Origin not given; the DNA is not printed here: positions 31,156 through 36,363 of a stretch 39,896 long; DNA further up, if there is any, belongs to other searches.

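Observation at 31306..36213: Single 1635-aa protein fusing a Hanks kinase, a STAND NTPase, TPRs, a GAF domain and a complete sigma54 enhancer-binding module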

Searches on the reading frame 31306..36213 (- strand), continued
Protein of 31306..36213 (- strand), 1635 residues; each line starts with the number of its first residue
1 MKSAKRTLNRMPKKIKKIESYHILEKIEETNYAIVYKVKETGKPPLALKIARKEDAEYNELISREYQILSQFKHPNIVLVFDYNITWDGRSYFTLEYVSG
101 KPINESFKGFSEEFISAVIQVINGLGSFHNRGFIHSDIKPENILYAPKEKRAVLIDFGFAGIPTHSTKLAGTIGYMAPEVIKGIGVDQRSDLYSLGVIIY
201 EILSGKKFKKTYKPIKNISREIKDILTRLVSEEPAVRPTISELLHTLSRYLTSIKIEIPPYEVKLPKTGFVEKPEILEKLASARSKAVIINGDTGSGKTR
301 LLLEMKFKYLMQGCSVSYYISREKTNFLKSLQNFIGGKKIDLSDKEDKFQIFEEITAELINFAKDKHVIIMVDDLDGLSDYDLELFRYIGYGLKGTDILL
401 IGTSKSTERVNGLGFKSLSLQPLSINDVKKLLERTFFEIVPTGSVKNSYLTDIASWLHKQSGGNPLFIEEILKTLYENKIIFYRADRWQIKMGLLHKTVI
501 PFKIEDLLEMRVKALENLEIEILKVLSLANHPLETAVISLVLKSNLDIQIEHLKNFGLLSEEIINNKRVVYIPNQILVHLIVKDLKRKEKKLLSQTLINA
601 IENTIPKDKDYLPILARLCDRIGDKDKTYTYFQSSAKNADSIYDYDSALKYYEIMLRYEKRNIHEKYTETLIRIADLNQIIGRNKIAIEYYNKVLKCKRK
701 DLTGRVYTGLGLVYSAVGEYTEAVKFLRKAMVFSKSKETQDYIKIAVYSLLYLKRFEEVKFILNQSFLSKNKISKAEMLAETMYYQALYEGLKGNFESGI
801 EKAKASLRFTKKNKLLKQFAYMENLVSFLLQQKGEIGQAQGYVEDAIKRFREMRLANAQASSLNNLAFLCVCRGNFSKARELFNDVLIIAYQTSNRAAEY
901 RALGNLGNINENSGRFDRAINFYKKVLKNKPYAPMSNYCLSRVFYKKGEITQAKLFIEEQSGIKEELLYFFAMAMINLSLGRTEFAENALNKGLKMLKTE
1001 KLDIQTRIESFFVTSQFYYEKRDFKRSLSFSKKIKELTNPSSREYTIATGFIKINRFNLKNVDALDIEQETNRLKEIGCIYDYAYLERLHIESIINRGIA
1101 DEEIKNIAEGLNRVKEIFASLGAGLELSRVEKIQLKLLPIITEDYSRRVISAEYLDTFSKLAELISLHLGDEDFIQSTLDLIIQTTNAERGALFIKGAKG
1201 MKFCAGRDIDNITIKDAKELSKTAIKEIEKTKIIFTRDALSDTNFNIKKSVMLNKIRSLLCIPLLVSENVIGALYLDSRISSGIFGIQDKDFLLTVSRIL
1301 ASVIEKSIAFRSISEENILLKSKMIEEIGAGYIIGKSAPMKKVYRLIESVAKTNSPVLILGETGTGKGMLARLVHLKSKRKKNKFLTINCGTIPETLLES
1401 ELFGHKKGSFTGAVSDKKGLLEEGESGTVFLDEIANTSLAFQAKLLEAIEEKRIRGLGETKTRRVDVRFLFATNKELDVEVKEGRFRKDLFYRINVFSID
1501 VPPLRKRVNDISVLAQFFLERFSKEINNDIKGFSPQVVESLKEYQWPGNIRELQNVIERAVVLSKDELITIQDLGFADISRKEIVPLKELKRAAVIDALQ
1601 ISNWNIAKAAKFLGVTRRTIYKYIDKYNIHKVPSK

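Call 31: find_related_loci(query=A1, collection=genome_contigs, flank=3000)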
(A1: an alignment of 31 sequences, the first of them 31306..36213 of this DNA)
Query A1 (1635 aa) in genome_contigs; peptide patterns used: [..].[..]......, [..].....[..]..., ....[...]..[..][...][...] (x = any residue, [..] = any of these).
600 stretches matched a pattern (row limit reached: there are more); 597 encode a relative of the query (tblastn E <= 1e-3); the best 80 are kept; 80 distinct loci.
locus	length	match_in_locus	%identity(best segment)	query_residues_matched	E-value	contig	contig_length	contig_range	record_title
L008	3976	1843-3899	37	53-1627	2e-96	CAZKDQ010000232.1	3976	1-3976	MAG TPA_asm: uncultured Rhodothermales bacterium isolate SRP220891_co3_377 genome assembly, contig: NODE_51879_length_39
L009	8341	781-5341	39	16-1626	1e-92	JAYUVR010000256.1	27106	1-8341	MAG: Archangium sp. isolate GL124_DN_metabinner_4 GL124_DN_metabinner_4_255, whole genome shotgun sequence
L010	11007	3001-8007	37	19-1625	2e-89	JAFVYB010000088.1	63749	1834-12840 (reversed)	MAG: Myxococcaceae bacterium isolate RGIG5499 Sheep_Colon.Co__c2314726, whole genome shotgun sequence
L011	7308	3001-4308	38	1152-1585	1e-83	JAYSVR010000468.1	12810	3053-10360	MAG: Acidobacteriota bacterium isolate GFS_12827 GFS_12827_467, whole genome shotgun sequence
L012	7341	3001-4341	38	1188-1630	1e-83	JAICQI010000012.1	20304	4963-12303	MAG: Pyrinomonadaceae bacterium isolate TY_HY_2_bin.36 k141_2933228_length_20304_cov_67.2570, whole genome shotgun seque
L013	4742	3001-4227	36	1222-1632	1e-80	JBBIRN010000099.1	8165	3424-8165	MAG: Candidatus Aminicenantes bacterium isolate QNS170220_bin_350 NODE_1285_length_8165_cov_4.646486, whole genome shotg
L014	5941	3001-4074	42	1280-1635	9e-80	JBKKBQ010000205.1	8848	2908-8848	MAG: Nitrospira sp. isolate swi_bin.367 S1Ck127_3885710_flag_1_multi_6.0000_len_8848, whole genome shotgun sequence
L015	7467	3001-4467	34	1152-1632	2e-79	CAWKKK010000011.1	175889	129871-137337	MAG: uncultured Acidobacteriaceae bacterium isolate MFD00731.bin.3.48 genome assembly, contig: contig_37830, whole genom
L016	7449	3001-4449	36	1148-1629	2e-79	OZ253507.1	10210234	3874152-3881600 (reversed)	MAG: Candidatus Marinacidobacterales bacterium isolate be89a19c-e000-4bee-9fbc-49585ca06e7f genome assembly, chromosome:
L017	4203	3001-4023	42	1304-1629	2e-79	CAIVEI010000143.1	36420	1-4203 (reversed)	MAG: uncultured Schlesneria sp. isolate AM-lipid-02-D2_bin-1310 genome assembly, contig: bin-1310:143/211, whole genome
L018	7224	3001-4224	39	1249-1633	5e-79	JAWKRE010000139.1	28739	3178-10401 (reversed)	MAG: Polyangiaceae bacterium isolate ABC1.6 ABC1.6.fa-139, whole genome shotgun sequence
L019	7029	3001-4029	41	1300-1629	3e-79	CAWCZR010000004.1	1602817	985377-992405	MAG: uncultured Planctomycetaceae bacterium isolate MFD01716.bin.2.82 genome assembly, contig: contig_18384, whole genom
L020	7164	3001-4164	41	1257-1629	7e-79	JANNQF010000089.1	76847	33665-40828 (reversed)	MAG: Deltaproteobacteria bacterium isolate SOY_31_metabat_54 SOY_31_k141_2822274, whole genome shotgun sequence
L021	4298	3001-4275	38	1220-1631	1e-78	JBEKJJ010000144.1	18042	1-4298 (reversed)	MAG: Bryobacteraceae bacterium isolate SPRUCE 320 SPRUCE_320_144, whole genome shotgun sequence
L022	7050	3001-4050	41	1300-1635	2e-78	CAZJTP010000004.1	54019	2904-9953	MAG TPA_asm: uncultured Phycisphaeraceae bacterium isolate binchicken_co116_291 genome assembly, contig: NODE_427_length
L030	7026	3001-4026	42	1303-1627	4e-77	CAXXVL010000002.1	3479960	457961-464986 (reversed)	MAG: Smithellaceae bacterium isolate ea3e3a57-e723-42e2-b213-d72c633126af genome assembly, contig: contig_2, whole genom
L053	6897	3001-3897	43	1333-1629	4e-74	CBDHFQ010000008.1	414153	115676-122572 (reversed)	MAG: Bacteroidia bacterium isolate 25d22b30-7bab-4f40-8331-5cd9055c56ff genome assembly, contig: contig_8, whole genome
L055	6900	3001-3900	46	1333-1629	5e-74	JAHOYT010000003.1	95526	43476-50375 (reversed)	MAG: Bacteroidales bacterium isolate CORE_19_RING_Bin_00002 c_000000000017, whole genome shotgun sequence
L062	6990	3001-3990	40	1300-1627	1e-73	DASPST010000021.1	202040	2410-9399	MAG TPA_asm: Terriglobales bacterium isolate SMAG_U12258 k141_741680, whole genome shotgun sequence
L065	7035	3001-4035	39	1300-1635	5e-73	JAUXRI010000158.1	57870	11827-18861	MAG: Myxococcales bacterium isolate C12_maxbin.062_sub C12_k141_37241, whole genome shotgun sequence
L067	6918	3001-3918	44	1333-1629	5e-73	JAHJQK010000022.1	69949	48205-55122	MAG: Proteobacteria bacterium isolate OS_PC_MetaG.mb.106 OS_PC_MetaG.mb.106_k141_71808, whole genome shotgun sequence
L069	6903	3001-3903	44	1333-1626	8e-73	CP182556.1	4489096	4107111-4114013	Shigella flexneri strain SFBU1023 chromosome, complete genome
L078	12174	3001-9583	42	1300-1635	7e-72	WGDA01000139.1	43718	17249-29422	MAG: Proteobacteria bacterium isolate S145_22 k151_46504, whole genome shotgun sequence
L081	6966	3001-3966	41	1322-1635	5e-72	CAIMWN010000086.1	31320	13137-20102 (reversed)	MAG: Oligoflexia bacterium isolate AM-2014_bin-1399 genome assembly, contig: bin-1399:086/337, whole genome shotgun sequ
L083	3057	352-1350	41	1303-1627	8e-74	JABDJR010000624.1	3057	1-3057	MAG: Candidatus Eisenbacteria bacterium isolate SS_bin_28 k127_3900121, whole genome shotgun sequence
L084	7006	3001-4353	33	1230-1635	5e-72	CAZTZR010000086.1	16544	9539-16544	MAG TPA_asm: uncultured Kofleriaceae bacterium isolate binchicken_co168_166 genome assembly, contig: NODE_6115_length_16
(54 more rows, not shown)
